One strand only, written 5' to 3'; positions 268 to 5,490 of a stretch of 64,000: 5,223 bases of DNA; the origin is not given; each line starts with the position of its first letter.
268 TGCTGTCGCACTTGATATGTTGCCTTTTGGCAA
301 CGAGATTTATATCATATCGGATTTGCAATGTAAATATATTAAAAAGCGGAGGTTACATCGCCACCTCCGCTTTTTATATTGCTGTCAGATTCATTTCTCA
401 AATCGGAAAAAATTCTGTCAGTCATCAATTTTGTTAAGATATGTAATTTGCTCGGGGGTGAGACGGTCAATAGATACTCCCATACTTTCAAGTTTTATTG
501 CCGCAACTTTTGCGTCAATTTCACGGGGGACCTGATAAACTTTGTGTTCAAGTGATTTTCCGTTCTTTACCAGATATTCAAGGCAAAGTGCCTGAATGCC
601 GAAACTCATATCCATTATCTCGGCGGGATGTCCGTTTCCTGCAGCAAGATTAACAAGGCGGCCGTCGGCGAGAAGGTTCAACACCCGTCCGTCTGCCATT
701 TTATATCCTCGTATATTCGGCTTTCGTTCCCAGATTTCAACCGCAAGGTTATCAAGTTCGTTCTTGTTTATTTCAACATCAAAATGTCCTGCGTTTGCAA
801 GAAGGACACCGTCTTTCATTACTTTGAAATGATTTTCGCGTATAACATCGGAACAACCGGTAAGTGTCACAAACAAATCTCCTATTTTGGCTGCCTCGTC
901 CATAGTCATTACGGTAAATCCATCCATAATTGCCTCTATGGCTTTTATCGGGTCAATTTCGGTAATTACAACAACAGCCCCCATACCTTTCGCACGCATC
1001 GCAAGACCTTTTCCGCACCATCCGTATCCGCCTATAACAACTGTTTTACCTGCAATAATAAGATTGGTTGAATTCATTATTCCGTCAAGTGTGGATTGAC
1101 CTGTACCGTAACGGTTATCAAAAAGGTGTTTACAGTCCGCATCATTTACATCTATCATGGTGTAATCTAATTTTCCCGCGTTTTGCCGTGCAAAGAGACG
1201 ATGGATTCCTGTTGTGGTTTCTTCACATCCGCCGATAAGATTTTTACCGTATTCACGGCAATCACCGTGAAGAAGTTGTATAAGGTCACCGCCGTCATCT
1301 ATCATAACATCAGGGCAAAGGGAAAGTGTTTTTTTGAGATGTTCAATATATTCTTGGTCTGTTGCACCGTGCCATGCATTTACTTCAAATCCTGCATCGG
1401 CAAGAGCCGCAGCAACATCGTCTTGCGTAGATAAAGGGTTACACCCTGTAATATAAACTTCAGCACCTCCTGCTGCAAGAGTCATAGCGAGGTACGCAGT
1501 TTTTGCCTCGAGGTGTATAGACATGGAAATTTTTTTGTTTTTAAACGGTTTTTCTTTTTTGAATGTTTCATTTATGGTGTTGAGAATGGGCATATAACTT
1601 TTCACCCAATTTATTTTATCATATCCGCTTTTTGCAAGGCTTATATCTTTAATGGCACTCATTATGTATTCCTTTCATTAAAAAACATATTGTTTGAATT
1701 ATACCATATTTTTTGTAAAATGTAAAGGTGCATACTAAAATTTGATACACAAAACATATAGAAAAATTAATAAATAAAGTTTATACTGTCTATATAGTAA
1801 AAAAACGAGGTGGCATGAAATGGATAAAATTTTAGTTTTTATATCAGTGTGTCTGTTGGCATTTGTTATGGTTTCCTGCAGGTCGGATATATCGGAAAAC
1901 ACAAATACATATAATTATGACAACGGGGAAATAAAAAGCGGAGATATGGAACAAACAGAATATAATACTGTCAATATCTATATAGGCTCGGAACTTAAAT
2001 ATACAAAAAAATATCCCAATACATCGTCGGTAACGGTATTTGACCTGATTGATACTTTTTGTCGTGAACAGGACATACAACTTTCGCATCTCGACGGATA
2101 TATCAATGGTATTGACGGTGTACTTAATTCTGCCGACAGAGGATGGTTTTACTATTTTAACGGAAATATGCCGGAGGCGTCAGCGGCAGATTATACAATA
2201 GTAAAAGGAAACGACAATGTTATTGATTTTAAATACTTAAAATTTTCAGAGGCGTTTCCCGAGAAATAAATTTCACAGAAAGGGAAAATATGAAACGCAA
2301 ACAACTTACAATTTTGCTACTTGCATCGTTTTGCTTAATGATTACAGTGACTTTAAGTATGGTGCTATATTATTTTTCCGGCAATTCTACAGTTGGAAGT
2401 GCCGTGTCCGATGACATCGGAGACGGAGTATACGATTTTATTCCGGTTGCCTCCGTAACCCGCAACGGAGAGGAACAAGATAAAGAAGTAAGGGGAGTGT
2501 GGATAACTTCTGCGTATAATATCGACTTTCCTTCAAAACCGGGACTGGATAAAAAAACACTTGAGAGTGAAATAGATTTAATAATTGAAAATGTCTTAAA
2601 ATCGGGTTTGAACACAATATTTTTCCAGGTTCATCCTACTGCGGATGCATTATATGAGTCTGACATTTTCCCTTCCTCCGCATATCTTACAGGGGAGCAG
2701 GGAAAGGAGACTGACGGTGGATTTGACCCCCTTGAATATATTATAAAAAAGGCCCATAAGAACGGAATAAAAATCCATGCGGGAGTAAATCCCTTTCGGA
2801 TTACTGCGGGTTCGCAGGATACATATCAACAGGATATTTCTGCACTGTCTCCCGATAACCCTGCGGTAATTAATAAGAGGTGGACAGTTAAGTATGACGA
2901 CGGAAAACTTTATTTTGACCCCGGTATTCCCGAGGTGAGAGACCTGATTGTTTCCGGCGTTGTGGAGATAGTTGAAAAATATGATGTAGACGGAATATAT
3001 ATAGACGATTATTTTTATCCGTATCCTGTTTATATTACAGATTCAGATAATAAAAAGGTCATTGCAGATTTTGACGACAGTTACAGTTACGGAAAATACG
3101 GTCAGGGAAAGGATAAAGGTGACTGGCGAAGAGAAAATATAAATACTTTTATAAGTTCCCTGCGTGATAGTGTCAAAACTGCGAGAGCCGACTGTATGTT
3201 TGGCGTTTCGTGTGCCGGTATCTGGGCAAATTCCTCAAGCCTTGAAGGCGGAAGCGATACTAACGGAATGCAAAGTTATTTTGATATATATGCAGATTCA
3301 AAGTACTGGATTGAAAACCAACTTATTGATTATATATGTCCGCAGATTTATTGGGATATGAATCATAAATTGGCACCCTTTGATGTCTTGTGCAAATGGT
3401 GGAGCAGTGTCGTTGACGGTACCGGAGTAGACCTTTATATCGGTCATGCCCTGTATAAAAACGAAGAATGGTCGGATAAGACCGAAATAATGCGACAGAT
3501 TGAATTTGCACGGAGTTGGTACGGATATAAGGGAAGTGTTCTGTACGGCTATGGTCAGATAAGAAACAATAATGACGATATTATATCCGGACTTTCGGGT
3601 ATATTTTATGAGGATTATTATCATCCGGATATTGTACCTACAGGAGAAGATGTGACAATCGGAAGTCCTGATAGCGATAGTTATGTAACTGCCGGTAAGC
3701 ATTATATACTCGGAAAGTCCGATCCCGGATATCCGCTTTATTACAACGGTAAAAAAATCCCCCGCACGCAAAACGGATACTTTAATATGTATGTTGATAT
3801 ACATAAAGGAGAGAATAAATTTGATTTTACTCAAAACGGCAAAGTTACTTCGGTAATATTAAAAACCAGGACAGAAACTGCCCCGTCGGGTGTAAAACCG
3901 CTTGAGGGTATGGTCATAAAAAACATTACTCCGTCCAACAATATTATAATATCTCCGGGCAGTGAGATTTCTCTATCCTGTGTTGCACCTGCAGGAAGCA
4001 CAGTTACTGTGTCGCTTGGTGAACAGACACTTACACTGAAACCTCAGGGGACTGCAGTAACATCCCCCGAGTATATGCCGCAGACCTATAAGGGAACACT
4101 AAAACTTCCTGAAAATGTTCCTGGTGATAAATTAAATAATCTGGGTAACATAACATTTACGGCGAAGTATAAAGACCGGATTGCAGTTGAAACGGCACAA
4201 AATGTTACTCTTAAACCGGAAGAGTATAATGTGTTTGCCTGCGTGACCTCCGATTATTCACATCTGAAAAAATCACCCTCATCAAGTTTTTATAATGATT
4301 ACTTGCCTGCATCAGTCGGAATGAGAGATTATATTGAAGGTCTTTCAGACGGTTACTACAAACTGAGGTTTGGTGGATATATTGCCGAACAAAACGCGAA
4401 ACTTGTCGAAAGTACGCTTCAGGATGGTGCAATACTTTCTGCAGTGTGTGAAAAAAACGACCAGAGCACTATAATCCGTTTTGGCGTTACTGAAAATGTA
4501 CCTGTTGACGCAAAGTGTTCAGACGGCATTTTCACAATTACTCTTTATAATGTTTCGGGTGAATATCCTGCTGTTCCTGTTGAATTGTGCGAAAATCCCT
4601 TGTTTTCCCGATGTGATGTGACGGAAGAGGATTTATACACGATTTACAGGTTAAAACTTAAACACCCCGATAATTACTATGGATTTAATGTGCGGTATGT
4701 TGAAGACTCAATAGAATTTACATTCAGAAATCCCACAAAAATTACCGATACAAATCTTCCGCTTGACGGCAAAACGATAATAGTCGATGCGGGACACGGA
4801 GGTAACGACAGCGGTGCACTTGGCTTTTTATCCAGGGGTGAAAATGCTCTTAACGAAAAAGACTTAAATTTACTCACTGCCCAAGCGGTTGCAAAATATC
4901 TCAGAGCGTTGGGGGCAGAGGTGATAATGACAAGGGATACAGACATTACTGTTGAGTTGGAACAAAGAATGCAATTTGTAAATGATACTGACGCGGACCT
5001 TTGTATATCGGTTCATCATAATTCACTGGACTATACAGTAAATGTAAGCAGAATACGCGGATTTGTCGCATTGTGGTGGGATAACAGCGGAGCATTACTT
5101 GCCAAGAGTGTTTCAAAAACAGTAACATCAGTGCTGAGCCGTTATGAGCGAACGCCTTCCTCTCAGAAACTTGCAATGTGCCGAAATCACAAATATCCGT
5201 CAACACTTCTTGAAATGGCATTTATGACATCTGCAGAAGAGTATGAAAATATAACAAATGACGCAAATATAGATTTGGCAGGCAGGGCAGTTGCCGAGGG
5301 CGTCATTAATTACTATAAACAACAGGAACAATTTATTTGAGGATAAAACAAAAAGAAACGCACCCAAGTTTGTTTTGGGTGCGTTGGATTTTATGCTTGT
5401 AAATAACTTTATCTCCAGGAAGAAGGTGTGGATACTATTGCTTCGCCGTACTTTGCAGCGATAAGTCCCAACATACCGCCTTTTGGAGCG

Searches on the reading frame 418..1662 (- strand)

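Call 5: search_protein_families(library=pfam, proteins=[window:418-1662:-])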
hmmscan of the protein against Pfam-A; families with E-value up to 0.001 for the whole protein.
window:418-1662:- (414 aa): 4 families
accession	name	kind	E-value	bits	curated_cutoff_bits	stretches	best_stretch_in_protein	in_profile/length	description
PF05221.23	AdoHcyase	-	1.9e-57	195.1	25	2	3-136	3-141/299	S-adenosyl-L-homocysteine hydrolase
PF00670.27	AdoHcyase_NAD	-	6.5e-53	179.6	27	1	183-342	1-160/162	S-adenosyl-L-homocysteine hydrolase, NAD binding domain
PF02826.25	2-Hacid_dh_C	-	5.7e-07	29.5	25.1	1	203-293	34-128/178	D-isomer specific 2-hydroxyacid dehydrogenase, NAD binding domain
PF07991.19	KARI_N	-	1.9e-06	28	20.6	1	203-299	2-102/165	Acetohydroxy acid isomeroreductase, NADPH-binding domain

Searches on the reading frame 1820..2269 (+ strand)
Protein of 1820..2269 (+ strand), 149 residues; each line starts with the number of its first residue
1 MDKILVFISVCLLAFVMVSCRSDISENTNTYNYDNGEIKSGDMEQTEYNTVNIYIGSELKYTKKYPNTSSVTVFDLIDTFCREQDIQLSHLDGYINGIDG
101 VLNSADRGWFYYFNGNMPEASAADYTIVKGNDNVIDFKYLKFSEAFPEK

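Call 5: search_protein_families(library=pfam, proteins=[window:1820-2269:+])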
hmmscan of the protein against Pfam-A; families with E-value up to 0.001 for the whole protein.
window:1820-2269:+ (149 aa): 1 family
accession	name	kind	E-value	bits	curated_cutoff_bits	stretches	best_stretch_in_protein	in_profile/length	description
PF14478.12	DUF4430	-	2.3e-09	38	23.8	1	72-135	3-67/72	Domain of unknown function (DUF4430)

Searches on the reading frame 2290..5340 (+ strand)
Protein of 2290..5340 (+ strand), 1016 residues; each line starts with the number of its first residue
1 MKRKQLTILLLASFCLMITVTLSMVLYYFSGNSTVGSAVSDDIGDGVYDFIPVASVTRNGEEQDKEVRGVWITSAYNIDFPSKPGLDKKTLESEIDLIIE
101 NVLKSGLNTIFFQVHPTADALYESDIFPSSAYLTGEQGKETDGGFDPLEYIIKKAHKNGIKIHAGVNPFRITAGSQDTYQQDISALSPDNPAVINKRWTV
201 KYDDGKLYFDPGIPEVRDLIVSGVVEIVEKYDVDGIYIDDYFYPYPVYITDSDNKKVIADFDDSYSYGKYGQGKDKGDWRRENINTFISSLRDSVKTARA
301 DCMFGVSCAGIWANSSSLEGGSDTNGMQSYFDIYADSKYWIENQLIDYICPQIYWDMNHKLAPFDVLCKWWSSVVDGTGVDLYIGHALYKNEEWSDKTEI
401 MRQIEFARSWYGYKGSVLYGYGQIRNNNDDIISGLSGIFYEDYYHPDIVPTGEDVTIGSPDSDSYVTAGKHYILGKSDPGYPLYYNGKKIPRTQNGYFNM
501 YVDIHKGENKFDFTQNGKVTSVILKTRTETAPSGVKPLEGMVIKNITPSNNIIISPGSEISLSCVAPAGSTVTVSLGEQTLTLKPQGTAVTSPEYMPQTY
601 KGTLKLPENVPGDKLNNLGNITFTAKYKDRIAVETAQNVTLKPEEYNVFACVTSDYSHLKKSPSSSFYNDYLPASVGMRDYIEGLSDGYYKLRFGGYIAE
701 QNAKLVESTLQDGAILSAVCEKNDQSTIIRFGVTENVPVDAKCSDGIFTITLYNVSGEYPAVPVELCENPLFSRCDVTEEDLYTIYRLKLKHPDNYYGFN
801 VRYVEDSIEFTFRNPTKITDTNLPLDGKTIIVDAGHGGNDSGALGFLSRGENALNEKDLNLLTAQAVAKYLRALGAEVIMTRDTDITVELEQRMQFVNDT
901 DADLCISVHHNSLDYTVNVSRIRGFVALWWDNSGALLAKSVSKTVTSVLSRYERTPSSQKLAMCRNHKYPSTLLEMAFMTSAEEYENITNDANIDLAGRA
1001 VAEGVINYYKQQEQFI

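Call 5: search_protein_families(library=pfam, proteins=[window:2290-5340:+])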
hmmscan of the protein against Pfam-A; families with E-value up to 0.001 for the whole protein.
window:2290-5340:+ (1016 aa): 2 families
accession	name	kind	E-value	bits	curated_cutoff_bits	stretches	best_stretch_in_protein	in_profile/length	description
PF02638.21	GHL10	-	4.1e-66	223.6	27.9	1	66-391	1-299/311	Glycosyl hydrolase-like 10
PF01520.23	Amidase_3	-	1.8e-37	129.5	27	1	830-1006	1-173/174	N-acetylmuramoyl-L-alanine amidase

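Call 47: search_protein_families(library=ncbifam, proteins=[window:2290-5340:+], max_evalue=0.001)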
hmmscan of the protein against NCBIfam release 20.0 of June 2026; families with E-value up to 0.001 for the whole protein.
window:2290-5340:+ (1016 aa): 6 families
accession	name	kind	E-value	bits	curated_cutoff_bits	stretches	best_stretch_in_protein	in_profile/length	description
TIGR02883.1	spore_cwlD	equivalog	1.9e-23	83.6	221.55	1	828-1008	1-189/189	N-acetylmuramoyl-L-alanine amidase CwlD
NF007652.1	PRK10319.1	equivalog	7.3e-15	55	400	1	828-911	58-137/291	N-acetylmuramoyl-L-alanine amidase AmiA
NF038267.1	amidase_AmiC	exception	9.1e-09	34.4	700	1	830-913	189-268/407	N-acetylmuramoyl-L-alanine amidase AmiC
NF007751.0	PRK10431.1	equivalog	1.9e-07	30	532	1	829-911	193-271/445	N-acetylmuramoyl-L-alanine amidase AmiB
NF050040.1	horm_taper_TftA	equivalog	1.9e-05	23.6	500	1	830-1012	4-187/450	hormogonium tapered terminus morphoprotein TftA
NF038140.1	amidase_Rv3717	exception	2.6e-05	23.7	335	0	833-911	45-124/233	Rv3717 family N-acetylmuramoyl-L-alanine amidase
